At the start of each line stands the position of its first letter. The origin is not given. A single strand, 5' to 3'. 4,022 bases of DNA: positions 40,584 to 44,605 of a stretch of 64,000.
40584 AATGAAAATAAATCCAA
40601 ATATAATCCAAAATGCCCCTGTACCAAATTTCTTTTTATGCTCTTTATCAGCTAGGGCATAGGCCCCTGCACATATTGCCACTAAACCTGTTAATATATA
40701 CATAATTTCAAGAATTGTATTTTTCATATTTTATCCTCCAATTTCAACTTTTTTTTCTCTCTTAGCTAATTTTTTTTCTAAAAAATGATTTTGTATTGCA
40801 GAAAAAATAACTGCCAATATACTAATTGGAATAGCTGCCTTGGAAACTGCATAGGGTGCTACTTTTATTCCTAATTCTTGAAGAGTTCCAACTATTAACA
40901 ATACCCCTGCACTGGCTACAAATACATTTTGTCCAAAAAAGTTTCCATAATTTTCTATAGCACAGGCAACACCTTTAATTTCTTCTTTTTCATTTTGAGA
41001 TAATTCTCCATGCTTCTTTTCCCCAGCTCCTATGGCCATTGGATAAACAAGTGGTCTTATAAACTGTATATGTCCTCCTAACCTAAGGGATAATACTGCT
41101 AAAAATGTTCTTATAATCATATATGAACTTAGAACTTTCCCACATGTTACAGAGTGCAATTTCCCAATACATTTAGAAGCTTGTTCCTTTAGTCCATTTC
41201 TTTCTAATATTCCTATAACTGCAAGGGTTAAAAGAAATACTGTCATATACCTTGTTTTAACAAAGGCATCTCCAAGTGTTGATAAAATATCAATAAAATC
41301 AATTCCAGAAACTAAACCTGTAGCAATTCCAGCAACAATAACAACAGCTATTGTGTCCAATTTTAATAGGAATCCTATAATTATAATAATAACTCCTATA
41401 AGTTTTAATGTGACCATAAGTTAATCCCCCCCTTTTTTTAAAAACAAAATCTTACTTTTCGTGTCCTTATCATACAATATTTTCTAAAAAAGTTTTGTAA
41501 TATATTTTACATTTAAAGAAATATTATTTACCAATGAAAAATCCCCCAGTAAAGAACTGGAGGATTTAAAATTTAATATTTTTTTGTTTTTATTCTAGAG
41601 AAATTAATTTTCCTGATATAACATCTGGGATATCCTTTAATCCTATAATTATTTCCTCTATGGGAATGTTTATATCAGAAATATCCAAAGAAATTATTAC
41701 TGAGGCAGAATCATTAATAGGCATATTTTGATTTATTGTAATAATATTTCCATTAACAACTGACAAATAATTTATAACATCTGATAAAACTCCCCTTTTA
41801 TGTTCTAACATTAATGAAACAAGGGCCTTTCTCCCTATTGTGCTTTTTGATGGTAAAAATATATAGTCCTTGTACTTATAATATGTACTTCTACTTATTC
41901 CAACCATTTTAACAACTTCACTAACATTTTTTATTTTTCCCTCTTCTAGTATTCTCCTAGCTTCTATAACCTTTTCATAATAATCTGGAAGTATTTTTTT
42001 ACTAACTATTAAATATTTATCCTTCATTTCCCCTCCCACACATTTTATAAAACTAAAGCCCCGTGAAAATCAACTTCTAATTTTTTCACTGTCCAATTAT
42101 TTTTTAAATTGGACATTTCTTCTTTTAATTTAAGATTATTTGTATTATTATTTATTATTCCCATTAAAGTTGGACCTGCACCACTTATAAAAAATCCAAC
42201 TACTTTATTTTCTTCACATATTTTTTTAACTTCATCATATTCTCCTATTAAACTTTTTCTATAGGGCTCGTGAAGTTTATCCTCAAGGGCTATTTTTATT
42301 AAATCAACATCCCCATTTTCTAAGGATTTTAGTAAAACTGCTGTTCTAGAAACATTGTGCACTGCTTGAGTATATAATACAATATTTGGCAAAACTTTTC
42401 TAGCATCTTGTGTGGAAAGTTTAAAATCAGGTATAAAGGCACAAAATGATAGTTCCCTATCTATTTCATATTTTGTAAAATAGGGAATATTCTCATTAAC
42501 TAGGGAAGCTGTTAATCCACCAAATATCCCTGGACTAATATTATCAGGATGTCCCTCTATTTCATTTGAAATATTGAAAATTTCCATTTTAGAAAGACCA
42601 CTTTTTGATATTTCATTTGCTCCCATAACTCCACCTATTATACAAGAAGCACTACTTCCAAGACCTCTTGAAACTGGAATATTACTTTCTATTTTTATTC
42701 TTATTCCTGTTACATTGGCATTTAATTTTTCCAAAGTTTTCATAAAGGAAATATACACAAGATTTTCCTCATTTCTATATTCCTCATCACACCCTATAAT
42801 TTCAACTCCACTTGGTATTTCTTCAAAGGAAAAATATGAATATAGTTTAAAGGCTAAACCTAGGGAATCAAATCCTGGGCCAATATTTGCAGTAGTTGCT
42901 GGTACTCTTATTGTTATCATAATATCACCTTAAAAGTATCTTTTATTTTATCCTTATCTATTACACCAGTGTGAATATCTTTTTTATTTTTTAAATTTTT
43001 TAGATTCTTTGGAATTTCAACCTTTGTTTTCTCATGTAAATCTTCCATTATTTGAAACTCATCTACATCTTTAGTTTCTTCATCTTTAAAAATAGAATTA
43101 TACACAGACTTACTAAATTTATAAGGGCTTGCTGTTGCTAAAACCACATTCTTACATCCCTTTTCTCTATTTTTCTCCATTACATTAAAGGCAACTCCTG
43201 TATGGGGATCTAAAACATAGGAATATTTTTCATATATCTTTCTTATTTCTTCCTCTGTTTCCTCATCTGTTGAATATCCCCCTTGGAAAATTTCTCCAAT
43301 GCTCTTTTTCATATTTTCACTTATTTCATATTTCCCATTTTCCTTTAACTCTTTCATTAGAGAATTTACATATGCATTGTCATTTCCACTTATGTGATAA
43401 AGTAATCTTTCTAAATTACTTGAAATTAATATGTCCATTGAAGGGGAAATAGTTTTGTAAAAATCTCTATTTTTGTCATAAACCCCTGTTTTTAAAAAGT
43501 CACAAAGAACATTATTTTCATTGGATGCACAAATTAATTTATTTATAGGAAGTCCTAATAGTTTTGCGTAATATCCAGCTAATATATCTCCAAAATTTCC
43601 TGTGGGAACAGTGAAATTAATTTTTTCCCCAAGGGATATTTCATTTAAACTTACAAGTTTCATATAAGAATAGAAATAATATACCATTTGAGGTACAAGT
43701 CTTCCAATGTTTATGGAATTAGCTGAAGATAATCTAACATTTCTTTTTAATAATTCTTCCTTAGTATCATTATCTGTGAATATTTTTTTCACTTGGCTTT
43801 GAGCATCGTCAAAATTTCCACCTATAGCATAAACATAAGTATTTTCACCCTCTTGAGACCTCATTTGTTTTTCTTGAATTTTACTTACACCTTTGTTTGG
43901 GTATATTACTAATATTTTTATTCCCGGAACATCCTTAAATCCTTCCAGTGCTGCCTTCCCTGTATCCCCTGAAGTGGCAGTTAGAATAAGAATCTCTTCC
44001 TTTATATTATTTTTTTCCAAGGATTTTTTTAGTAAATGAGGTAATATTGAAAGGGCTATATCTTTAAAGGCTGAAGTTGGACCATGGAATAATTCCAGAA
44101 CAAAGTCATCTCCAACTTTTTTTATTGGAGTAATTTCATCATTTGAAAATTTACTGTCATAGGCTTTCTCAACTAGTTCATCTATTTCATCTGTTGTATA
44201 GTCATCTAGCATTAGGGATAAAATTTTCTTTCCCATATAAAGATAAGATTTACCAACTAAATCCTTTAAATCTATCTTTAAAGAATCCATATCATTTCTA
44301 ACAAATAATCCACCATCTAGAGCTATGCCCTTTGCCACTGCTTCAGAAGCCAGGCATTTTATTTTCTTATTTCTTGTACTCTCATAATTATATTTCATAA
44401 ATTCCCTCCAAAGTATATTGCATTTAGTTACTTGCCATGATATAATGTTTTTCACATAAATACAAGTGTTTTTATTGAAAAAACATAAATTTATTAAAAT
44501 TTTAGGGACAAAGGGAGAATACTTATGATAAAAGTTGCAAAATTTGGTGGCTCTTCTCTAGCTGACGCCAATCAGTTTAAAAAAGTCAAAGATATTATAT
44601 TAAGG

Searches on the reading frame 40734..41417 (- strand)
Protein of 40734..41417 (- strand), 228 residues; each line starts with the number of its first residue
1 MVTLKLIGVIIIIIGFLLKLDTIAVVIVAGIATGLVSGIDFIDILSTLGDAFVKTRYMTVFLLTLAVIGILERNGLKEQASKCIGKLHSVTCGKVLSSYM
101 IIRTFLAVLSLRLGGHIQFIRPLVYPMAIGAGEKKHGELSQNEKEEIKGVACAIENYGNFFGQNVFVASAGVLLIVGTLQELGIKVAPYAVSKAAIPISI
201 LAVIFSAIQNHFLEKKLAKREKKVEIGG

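Call 38: search_protein_families(library=pfam, proteins=[window:40734-41417:-], max_evalue=0.0001)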
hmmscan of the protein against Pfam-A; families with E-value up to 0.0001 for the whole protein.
window:40734-41417:- (228 aa): 1 family
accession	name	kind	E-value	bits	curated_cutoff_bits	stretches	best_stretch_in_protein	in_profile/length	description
PF06149.18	DUF969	-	6.2e-86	287.8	32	1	4-217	2-215/216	Protein of unknown function (DUF969)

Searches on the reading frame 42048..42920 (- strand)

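Call 38: search_protein_families(library=pfam, proteins=[window:42048-42920:-], max_evalue=0.0001)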
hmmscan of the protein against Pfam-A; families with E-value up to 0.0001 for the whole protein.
window:42048-42920:- (291 aa): 2 families
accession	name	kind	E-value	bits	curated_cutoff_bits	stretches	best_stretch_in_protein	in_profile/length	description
PF00288.32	GHMP_kinases_N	-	6.7e-17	61.9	22.3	1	55-135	3-87/87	GHMP kinases N terminal domain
PF08544.19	GHMP_kinases_C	-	1.1e-09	39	21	1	196-270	1-80/85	GHMP kinases C terminal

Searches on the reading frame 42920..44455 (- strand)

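Call 38: search_protein_families(library=pfam, proteins=[window:42920-44455:-], max_evalue=0.0001)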
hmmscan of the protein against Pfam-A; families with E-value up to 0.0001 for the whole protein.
window:42920-44455:- (512 aa): 3 families
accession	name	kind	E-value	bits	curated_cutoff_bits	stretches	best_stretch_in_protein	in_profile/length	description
PF14821.11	Thr_synth_N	-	1.1e-12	48.4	25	1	23-99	1-79/79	Threonine synthase N terminus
PF00291.31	PALP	-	2.2e-11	44.1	35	1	120-433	28-285/295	Pyridoxal-phosphate dependent enzyme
PF24857.1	THR4_C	-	4.7e-09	36.7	27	1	422-494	8-78/85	Threonine synthase, C-terminal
